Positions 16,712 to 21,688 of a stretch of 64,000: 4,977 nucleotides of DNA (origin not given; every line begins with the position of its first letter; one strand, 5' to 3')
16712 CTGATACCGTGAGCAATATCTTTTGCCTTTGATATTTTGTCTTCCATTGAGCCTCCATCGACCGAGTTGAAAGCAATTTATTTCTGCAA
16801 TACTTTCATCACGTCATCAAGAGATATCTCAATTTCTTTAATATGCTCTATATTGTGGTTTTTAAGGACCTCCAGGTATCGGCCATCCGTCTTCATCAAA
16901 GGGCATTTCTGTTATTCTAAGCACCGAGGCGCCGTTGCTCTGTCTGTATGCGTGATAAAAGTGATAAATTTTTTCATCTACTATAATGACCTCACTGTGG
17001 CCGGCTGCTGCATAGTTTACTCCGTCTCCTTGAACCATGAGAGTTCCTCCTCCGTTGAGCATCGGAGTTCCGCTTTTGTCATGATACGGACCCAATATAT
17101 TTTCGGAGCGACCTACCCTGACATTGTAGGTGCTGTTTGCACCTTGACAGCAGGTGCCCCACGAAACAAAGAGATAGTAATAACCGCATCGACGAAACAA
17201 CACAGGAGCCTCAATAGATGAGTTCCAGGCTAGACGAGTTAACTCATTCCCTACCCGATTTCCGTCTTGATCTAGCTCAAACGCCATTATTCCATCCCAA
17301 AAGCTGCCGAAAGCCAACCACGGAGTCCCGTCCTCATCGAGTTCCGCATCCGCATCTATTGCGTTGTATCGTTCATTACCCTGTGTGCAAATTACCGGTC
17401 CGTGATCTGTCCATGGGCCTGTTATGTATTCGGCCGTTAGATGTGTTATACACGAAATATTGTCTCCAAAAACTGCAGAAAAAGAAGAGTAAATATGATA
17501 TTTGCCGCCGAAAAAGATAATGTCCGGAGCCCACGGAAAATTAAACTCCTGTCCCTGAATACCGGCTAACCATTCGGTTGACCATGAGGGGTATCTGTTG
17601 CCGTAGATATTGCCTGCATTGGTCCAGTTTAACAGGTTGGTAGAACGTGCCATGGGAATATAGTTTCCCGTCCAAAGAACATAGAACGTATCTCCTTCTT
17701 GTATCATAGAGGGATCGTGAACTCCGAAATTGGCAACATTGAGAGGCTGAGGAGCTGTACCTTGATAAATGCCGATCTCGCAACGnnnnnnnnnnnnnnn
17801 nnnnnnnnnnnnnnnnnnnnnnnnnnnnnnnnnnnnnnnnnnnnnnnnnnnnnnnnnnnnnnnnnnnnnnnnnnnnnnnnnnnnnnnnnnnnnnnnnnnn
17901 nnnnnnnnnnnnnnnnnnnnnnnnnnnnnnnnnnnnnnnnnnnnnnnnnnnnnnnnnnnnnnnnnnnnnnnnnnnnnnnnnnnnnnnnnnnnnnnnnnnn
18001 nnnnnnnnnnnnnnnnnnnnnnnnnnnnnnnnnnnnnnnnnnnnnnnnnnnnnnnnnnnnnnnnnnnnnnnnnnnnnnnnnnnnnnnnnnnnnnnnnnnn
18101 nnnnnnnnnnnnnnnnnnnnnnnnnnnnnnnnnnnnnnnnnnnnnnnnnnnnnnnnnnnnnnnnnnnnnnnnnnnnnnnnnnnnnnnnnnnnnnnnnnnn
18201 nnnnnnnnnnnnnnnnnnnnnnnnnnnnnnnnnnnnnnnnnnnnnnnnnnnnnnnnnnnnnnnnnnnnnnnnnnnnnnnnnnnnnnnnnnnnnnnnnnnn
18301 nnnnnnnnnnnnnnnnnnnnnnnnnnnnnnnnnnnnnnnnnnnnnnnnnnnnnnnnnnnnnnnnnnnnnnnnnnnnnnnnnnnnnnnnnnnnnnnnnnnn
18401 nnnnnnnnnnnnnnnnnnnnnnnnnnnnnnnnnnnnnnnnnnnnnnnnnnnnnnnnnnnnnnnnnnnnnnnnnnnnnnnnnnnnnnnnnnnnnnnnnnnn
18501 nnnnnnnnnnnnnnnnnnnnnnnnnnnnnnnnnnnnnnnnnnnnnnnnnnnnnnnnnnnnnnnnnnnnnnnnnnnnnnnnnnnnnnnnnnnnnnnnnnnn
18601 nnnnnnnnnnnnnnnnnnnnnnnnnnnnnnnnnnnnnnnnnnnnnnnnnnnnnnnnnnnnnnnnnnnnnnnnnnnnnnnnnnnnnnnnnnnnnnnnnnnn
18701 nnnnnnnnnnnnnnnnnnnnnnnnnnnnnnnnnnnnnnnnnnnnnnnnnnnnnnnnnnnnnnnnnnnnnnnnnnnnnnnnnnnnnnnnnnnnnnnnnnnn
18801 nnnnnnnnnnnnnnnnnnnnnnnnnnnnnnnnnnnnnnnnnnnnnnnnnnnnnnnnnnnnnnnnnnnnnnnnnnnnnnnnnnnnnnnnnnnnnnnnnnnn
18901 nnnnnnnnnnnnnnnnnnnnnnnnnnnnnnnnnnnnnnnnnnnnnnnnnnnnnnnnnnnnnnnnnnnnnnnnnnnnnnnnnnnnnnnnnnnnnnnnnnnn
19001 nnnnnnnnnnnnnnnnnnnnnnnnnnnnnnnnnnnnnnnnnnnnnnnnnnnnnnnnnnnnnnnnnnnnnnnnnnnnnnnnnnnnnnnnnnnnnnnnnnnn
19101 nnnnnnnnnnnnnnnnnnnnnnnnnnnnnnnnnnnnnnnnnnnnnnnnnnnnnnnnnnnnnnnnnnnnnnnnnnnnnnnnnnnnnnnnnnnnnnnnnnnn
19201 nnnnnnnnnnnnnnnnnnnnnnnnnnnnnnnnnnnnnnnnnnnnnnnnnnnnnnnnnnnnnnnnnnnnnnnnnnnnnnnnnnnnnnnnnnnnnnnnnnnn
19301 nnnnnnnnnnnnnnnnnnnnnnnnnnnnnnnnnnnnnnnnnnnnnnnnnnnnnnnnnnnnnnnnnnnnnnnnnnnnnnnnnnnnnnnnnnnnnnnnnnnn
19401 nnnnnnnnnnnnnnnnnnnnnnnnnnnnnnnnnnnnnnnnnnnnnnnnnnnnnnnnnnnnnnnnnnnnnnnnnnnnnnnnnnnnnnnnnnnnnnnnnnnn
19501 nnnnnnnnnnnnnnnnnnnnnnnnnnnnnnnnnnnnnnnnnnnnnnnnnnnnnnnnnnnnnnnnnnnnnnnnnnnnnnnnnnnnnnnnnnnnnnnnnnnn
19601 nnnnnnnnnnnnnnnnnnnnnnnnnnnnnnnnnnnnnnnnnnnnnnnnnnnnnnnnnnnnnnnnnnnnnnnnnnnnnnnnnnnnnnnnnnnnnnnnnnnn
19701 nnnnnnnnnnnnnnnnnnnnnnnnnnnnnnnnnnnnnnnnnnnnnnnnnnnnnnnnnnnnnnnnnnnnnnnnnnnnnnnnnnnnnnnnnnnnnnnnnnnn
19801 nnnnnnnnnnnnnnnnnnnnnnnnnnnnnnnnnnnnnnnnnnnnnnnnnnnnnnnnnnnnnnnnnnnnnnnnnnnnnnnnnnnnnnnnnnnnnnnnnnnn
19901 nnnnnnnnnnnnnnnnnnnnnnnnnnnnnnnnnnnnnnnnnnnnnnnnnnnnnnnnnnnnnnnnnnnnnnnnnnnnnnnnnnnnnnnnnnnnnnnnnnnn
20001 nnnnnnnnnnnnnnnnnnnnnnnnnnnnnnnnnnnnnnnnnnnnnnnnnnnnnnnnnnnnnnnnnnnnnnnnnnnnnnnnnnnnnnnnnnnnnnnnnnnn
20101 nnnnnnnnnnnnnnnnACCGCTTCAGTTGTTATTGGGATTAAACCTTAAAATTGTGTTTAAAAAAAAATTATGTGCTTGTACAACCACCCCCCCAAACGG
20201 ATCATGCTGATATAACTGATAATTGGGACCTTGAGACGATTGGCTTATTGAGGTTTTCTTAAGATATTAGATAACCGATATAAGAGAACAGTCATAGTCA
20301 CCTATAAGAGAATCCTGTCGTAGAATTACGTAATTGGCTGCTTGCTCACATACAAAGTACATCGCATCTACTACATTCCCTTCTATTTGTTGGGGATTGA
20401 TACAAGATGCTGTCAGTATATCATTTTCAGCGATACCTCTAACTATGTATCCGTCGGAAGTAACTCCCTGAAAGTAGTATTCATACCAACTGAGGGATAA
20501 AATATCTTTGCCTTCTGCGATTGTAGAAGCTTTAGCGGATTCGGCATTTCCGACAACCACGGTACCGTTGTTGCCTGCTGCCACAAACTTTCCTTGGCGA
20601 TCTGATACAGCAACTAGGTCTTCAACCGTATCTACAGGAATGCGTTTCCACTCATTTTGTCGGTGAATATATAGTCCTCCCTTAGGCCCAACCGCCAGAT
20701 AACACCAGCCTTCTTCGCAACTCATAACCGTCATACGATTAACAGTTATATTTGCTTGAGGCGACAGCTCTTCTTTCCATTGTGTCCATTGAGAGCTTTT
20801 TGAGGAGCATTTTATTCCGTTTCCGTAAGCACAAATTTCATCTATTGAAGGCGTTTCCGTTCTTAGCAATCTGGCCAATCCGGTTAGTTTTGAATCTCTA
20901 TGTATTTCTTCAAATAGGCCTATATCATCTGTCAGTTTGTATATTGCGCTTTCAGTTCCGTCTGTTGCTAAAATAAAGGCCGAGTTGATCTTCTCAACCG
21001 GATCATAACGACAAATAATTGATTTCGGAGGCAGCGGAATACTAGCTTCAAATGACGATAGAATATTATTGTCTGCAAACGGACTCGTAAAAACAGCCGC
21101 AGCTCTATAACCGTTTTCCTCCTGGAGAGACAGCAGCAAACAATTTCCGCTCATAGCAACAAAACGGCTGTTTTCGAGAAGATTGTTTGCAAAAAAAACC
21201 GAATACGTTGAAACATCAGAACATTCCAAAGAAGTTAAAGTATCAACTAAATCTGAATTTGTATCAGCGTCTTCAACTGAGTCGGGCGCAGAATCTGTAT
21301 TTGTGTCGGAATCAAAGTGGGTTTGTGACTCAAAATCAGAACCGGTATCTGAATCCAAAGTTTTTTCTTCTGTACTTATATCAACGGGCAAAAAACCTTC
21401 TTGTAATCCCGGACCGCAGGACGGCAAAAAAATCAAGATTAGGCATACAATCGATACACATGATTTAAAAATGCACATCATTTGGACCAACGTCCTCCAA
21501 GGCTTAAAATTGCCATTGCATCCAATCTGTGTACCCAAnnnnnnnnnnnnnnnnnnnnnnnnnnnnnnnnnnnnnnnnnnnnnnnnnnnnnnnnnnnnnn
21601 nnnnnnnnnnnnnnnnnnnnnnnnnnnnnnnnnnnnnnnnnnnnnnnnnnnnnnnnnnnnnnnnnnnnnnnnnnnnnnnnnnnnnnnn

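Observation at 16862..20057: Lipoprotein GH43 hydrolases displayed on 150-170-residue pure Asp-Thr / Asp-Ala / Asp-Ser dipeptide-repeat stalks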

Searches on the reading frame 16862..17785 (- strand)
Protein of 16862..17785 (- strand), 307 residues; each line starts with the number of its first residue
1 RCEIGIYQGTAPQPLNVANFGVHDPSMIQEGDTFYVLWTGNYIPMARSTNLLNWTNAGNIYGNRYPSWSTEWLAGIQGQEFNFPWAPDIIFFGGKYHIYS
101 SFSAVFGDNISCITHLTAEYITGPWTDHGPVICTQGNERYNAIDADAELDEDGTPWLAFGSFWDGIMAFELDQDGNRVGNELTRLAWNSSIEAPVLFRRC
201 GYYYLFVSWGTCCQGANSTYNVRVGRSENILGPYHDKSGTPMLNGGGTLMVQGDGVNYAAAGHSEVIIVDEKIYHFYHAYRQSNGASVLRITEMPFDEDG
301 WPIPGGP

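Call 10: find_homologous_proteins(query=window:16862-17785:-)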
Query window:16862-17785:- (307 aa): 1670 proteins with E <= 0.001 among 2031 candidates; the best 120 are listed.
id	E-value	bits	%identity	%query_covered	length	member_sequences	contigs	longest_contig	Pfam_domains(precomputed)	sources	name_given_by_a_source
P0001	2.3e-165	568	76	99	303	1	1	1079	PF04616.21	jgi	jgi:arabinan endo-1,5-alpha-L-arabinosidase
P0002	2.2e-162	558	75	100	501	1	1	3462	PF04616.21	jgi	jgi:arabinan endo-1,5-alpha-L-arabinosidase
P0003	7.6e-160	550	73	100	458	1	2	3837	PF04616.21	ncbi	-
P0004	8.6e-148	510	67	100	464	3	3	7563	PF04616.21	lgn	-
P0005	2.5e-143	496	67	100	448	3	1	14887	PF04616.21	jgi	jgi:arabinan endo-1,5-alpha-L-arabinosidase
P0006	8.0e-141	487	63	100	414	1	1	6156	PF04616.21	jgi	jgi:arabinan endo-1,5-alpha-L-arabinosidase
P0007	3.8e-140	485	64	100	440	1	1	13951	PF04616.21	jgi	jgi:arabinan endo-1,5-alpha-L-arabinosidase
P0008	4.9e-140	485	65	100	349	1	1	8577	PF04616.21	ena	-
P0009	3.4e-138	479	65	100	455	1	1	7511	PF04616.21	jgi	jgi:arabinan endo-1,5-alpha-L-arabinosidase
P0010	5.8e-138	478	64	100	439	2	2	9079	PF04616.21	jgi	jgi:arabinan endo-1,5-alpha-L-arabinosidase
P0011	6.1e-138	478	64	100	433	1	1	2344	PF04616.21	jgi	jgi:arabinan endo-1,5-alpha-L-arabinosidase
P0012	1.2e-137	477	64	100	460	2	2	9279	PF04616.21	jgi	jgi:arabinan endo-1,5-alpha-L-arabinosidase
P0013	1.7e-137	476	63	100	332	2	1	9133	PF04616.21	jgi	jgi:arabinan endo-1,5-alpha-L-arabinosidase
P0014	3.5e-137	475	64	100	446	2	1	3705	PF04616.21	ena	-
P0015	4.0e-137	475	64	100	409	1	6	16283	PF04616.21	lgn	-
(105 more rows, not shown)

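Call 14: find_encoding_contigs(protein=P0003, flank=10000, max_places=6)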
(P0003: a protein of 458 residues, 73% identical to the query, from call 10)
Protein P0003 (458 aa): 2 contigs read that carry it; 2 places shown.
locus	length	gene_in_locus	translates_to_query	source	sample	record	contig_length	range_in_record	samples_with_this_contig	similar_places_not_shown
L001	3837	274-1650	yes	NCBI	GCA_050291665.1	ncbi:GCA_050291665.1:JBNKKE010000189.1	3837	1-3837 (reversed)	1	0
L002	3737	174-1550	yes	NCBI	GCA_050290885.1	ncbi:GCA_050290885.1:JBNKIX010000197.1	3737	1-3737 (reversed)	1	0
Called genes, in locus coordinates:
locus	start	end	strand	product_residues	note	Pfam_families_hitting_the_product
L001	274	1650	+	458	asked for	PF04616:Glyco_hydro_43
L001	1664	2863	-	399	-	-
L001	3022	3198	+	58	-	-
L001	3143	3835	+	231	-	?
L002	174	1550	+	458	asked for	PF04616:Glyco_hydro_43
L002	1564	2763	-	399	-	-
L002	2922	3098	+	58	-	-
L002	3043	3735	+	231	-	?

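Call 21: search_solved_structures(query=window:16862-17785:-, max_evalue=1e-10)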
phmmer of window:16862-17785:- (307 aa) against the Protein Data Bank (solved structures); distinct sequences matched with E-value up to 1e-10: 23.
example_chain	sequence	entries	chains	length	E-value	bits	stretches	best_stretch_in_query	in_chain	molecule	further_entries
6b7k_A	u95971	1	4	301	2.9e-58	201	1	20-302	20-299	Endo-alpha-(1->5)-L-arabinanase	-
1wl7_A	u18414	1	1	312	8.6e-57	196.2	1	20-302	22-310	arabinanase-TS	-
3cu9_A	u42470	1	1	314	3.8e-56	194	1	20-303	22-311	Intracellular arabinanase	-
6a8i_A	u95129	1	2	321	4.8e-56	193.7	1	20-302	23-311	endo-alpha-(1->5)-L-arabinanase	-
4kcb_A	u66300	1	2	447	7.3e-56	193.1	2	188-303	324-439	Arabinan endo-1,5-alpha-L-arabinosidase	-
6a8h_A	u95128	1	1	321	9.8e-56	192.7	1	21-302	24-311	endo-alpha-(1->5)-L-arabinanase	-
3d5y_A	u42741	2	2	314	2.5e-55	191.4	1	20-303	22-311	Intracellular arabinanase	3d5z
6f1g_A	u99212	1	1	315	2.5e-55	191.4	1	20-303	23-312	Intracellular endo-alpha-(1->5)-L-arabinanase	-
3d60_A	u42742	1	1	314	4.3e-55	190.6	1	21-303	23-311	Intracellular arabinanase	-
3d61_A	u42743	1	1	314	4.5e-55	190.5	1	20-303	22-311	Intracellular arabinanase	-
1uv4_A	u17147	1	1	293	2.7e-52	181.4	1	18-302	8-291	ARABINAN-ENDO 1,5-ALPHA-L-ARABINASE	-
1gyd_B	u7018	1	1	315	1.5e-46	162.5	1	21-302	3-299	ARABINAN ENDO-1,5-ALPHA-L-ARABINOSIDASE A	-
1gyh_A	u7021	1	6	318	1e-45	159.8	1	21-302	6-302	ARABINAN ENDO-1,5-ALPHA-L-ARABINOSIDASE A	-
1gye_B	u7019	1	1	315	1.5e-44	155.9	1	21-302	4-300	ARABINAN ENDO-1,5-ALPHA-L-ARABINOSIDASE A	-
3lv4_A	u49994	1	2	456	7.7e-22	81.3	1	19-247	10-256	Glycoside hydrolase YxiA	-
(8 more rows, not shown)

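Call 32: search_solved_structures(query=window:16862-17785:-, max_evalue=1e-50, show_alignments=3)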
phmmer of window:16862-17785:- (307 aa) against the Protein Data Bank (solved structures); distinct sequences matched with E-value up to 1e-50: 11.
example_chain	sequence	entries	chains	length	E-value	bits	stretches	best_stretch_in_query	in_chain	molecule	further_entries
6b7k_A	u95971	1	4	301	2.9e-58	201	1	20-302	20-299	Endo-alpha-(1->5)-L-arabinanase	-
1wl7_A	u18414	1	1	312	8.6e-57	196.2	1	20-302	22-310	arabinanase-TS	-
3cu9_A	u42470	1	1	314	3.8e-56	194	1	20-303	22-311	Intracellular arabinanase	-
6a8i_A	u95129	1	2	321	4.8e-56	193.7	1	20-302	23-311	endo-alpha-(1->5)-L-arabinanase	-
4kcb_A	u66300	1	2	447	7.3e-56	193.1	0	188-303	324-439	Arabinan endo-1,5-alpha-L-arabinosidase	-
6a8h_A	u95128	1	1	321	9.8e-56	192.7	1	21-302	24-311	endo-alpha-(1->5)-L-arabinanase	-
3d5y_A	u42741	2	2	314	2.5e-55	191.4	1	20-303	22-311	Intracellular arabinanase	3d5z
6f1g_A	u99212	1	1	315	2.5e-55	191.4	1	20-303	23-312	Intracellular endo-alpha-(1->5)-L-arabinanase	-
3d60_A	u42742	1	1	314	4.3e-55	190.6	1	21-303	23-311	Intracellular arabinanase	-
3d61_A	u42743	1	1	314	4.5e-55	190.5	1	20-303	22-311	Intracellular arabinanase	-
1uv4_A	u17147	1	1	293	2.7e-52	181.4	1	18-302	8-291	ARABINAN-ENDO 1,5-ALPHA-L-ARABINASE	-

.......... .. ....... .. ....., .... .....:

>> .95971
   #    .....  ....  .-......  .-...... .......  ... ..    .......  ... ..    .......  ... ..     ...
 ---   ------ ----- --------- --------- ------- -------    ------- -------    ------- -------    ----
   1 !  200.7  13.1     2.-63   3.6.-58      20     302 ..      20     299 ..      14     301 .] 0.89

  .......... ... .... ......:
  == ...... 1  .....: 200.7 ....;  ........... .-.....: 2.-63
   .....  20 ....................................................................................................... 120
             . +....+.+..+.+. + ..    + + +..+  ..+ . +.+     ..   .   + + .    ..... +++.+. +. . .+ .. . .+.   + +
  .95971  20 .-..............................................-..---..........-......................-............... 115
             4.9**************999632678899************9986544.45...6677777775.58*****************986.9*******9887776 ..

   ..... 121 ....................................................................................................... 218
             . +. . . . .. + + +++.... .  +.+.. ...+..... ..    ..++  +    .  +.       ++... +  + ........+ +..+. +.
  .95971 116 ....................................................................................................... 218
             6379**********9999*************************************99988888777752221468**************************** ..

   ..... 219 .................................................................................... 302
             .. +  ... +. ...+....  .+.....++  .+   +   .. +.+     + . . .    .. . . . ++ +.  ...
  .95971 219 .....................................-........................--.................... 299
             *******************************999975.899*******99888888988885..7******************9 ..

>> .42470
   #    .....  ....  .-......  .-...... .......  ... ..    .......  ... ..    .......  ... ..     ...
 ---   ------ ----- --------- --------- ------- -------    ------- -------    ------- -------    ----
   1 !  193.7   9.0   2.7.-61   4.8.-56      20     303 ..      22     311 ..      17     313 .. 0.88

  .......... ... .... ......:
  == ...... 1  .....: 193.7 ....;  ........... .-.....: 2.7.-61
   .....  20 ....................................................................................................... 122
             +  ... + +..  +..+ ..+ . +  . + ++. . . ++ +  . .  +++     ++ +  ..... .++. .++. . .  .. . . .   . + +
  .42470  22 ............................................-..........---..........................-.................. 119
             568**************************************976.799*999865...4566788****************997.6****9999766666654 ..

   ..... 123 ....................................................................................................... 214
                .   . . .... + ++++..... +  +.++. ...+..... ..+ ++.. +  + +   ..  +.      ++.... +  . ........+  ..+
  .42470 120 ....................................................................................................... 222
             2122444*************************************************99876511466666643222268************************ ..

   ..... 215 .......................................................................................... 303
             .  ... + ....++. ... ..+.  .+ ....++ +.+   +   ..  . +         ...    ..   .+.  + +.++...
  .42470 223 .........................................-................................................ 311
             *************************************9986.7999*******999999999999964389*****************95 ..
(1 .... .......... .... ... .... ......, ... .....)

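Call 70: search_protein_families(library=pfam, proteins=[L001:1664-2863:-], max_evalue=0.0001)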
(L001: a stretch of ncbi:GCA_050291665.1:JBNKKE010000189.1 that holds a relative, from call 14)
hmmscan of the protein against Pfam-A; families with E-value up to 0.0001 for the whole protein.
L001:1664-2863:- (399 aa): 2 families
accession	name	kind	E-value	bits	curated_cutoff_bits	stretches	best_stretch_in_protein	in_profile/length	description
PF13472.12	Lipase_GDSL_2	-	4.6e-16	60.2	32.9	1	201-382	2-177/178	GDSL-like Lipase/Acylhydrolase family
PF00657.28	Lipase_GDSL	-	3.9e-08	34.1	23.6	1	198-386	1-206/208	GDSL-like Lipase/Acylhydrolase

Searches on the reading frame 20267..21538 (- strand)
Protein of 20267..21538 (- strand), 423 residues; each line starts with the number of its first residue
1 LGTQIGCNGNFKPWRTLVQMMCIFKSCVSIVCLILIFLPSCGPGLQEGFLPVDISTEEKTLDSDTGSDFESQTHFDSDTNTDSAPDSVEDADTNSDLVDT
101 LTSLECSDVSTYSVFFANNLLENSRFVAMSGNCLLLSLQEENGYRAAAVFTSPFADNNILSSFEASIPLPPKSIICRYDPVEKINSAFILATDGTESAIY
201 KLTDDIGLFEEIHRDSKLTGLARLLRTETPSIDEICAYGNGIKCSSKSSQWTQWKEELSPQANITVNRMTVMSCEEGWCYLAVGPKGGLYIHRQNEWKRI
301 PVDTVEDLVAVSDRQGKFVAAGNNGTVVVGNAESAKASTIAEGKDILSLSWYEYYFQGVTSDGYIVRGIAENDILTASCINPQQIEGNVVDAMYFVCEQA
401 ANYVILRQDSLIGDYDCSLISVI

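Call 6: search_protein_families(library=pfam, proteins=[window:20267-21538:-], max_evalue=0.01)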
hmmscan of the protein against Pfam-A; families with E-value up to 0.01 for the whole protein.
window:20267-21538:- (423 aa): 0 families

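Call 34: search_protein_families(library=ncbifam, proteins=[window:20267-21538:-], max_evalue=0.01)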
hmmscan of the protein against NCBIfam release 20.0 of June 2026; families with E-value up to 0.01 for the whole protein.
window:20267-21538:- (423 aa): 0 families
